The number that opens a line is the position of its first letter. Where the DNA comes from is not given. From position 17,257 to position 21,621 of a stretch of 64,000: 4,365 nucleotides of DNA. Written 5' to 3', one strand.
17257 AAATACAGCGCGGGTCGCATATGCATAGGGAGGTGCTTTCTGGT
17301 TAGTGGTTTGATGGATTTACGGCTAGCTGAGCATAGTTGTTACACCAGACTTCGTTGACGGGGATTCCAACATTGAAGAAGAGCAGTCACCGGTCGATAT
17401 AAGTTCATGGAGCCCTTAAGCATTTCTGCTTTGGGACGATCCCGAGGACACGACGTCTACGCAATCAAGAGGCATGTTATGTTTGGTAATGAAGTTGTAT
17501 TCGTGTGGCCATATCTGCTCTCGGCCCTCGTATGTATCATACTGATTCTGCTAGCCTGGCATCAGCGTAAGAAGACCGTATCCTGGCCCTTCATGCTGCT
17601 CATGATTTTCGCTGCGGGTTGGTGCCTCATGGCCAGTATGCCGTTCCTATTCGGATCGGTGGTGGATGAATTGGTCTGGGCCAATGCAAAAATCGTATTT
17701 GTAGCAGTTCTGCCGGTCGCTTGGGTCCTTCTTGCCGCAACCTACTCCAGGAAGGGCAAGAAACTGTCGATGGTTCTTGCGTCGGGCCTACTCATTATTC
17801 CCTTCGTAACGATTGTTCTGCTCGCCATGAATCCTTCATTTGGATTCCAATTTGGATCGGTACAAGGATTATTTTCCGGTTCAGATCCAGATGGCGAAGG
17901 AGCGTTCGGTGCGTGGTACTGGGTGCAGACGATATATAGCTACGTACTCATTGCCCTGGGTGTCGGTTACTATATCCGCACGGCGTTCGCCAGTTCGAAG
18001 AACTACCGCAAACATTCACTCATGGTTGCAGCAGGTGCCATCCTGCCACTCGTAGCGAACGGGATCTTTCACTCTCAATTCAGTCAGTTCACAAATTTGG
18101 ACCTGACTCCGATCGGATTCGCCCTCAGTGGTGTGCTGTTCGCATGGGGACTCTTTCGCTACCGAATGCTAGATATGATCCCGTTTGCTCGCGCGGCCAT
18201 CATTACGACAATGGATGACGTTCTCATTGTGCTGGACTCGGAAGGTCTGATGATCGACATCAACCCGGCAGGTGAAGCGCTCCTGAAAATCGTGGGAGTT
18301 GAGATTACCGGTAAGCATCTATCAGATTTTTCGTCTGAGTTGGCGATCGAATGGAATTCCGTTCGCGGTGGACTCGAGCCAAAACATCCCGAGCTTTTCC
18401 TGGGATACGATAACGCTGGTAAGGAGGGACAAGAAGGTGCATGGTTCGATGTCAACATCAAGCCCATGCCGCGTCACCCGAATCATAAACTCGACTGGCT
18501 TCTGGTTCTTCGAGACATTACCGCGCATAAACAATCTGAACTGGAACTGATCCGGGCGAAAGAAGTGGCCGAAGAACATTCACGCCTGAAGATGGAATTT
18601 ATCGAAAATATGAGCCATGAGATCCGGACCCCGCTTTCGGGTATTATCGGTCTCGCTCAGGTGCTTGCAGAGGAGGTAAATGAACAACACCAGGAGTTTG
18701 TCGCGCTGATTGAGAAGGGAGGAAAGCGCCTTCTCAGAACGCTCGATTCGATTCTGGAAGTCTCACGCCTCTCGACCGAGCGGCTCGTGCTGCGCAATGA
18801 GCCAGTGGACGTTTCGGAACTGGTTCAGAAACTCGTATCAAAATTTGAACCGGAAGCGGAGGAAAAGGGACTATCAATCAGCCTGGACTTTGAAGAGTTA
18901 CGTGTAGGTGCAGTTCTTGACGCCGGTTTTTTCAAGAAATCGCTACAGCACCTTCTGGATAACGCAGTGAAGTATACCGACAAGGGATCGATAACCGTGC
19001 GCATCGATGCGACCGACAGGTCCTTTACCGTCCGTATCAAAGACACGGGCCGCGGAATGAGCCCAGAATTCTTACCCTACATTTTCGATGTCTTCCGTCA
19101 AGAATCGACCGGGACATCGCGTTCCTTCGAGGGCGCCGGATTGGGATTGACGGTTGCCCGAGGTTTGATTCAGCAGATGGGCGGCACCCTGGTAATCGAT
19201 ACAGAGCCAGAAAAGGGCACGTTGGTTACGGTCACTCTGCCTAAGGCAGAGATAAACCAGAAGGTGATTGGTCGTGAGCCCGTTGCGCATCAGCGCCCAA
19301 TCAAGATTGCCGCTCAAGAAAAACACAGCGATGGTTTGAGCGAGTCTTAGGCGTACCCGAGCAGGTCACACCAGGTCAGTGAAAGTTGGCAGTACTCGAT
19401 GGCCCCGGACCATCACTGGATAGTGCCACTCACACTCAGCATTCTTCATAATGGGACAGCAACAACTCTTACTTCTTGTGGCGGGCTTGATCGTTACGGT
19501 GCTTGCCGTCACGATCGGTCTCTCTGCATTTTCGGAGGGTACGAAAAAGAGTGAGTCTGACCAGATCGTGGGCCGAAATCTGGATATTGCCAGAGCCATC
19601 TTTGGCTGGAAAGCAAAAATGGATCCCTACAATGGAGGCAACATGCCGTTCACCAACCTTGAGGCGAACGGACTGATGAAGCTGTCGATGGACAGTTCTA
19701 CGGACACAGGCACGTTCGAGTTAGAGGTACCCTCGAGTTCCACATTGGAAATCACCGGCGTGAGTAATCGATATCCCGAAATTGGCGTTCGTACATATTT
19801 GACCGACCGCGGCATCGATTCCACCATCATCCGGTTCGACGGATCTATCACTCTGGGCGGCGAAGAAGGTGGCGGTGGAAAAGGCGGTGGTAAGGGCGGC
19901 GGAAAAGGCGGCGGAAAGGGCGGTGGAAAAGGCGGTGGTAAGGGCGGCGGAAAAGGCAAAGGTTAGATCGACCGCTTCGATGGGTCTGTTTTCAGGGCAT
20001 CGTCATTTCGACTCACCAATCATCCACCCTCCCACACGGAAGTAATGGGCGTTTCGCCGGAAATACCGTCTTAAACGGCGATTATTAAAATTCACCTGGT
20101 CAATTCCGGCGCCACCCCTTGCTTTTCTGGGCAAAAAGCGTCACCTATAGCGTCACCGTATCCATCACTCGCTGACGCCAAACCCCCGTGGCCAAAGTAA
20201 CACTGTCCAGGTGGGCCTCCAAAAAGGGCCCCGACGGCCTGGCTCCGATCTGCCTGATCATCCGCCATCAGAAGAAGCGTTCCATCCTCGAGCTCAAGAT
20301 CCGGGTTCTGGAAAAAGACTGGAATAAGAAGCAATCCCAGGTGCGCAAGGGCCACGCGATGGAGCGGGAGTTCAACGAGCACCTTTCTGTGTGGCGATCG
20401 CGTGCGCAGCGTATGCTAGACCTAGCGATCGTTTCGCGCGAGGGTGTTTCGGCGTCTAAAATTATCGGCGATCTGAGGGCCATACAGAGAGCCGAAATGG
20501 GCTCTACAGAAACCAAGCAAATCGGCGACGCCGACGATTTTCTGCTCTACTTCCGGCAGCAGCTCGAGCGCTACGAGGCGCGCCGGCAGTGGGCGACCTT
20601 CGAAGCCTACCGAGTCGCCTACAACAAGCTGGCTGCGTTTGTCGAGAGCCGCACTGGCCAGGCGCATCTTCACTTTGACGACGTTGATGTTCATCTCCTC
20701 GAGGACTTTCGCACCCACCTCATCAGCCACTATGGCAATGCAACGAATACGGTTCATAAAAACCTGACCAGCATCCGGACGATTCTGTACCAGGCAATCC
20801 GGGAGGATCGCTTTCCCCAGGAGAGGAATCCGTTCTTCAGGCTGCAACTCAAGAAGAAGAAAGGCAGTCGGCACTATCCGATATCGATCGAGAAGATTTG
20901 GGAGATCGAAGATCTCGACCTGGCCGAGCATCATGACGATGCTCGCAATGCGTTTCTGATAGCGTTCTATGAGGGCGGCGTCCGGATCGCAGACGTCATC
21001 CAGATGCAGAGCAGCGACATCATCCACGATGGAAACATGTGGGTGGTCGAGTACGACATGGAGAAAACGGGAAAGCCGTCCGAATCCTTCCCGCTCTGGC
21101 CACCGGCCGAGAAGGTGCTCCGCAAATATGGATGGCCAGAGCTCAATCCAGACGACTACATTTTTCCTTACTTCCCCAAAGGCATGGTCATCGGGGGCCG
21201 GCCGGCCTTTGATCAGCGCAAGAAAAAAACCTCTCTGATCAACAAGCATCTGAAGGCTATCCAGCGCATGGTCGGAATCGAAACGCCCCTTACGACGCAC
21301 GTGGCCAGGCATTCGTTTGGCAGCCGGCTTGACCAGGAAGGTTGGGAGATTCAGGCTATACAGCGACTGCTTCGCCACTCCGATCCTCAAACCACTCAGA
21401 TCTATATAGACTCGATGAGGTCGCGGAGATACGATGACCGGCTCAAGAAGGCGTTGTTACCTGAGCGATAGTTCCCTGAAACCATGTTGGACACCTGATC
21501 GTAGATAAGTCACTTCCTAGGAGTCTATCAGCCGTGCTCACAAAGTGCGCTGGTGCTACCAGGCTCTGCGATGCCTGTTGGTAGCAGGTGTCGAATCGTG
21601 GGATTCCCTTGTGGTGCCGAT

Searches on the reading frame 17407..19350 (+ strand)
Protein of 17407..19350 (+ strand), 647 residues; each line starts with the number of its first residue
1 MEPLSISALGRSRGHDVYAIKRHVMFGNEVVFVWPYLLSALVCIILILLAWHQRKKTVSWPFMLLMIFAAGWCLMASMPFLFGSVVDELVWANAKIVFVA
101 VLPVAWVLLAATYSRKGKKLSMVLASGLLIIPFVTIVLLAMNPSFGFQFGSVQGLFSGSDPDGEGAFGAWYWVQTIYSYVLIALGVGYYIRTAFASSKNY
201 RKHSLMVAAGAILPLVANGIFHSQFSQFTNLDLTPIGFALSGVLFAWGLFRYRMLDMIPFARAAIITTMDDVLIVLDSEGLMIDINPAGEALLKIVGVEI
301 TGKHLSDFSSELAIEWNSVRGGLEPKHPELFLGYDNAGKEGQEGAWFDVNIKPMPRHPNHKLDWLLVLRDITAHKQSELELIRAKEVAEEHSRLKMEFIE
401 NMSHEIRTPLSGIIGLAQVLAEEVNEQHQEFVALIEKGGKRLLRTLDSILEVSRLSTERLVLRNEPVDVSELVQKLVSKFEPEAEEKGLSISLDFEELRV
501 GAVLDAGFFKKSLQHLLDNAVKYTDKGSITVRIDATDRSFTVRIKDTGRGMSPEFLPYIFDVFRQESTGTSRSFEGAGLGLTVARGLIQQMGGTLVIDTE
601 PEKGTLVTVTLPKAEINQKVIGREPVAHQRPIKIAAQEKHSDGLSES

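Call 25: search_protein_families(library=pfam, proteins=[window:17407-19350:+], max_evalue=0.01)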
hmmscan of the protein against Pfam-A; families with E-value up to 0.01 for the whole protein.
window:17407-19350:+ (647 aa): 7 families
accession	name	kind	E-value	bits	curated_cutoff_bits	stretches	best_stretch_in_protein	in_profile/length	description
PF16927.11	HisKA_7TM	-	1.8e-45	156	28.6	1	36-259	2-224/224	N-terminal 7TM region of histidine kinase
PF02518.31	HATPase_c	-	4.9e-26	91.8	26.4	1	510-614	7-110/111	Histidine kinase-, DNA gyrase B-, and HSP90-like ATPase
PF00512.31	HisKA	-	1.2e-16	60.9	26.9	1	395-457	2-65/66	His Kinase A (phospho-acceptor) domain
PF08448.16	PAS_4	-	0.00012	22.7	23.1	1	269-375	4-109/110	PAS fold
PF13581.12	HATPase_c_2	-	0.00022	21.7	27.4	1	519-608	42-124/127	Histidine kinase-like ATPase domain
PF00989.32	PAS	-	0.0003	21.2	22.6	1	263-311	4-52/113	PAS fold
PF14501.12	HATPase_c_5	-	0.0015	18.9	22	1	513-602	10-93/102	GHKL domain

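Call 31: find_encoding_contigs(protein=window:17407-19350:+, flank=2000, max_places=4)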
Protein window:17407-19350:+ (647 aa): no gene with exactly this product is on record in the collection.

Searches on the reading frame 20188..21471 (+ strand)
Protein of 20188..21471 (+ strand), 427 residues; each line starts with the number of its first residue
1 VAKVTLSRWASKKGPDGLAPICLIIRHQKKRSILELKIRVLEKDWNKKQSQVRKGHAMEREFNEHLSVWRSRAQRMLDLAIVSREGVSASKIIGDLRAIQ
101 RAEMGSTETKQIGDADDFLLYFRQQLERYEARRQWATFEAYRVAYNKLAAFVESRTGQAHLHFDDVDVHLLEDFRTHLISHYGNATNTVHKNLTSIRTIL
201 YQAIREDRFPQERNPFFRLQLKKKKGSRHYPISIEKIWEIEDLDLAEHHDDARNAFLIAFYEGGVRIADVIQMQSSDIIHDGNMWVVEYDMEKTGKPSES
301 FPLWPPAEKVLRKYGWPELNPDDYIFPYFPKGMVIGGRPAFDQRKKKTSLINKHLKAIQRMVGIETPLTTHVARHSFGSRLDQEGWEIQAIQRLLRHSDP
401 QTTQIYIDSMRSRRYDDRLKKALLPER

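Call 25: search_protein_families(library=pfam, proteins=[window:20188-21471:+], max_evalue=0.01)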
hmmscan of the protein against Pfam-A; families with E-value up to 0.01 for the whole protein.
window:20188-21471:+ (427 aa): 3 families
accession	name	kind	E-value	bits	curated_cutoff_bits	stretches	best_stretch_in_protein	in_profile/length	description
PF00589.27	Phage_integrase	-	3.5e-21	76.2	27.1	1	252-410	22-169/172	Phage integrase family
PF13102.12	Phage_int_SAM_5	-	3.8e-16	59.7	22.3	1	117-213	1-92/98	Phage integrase SAM-like domain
PF17293.8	Arm-DNA-bind_5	-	1.8e-07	32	22.6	1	15-75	10-70/87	Arm DNA-binding domain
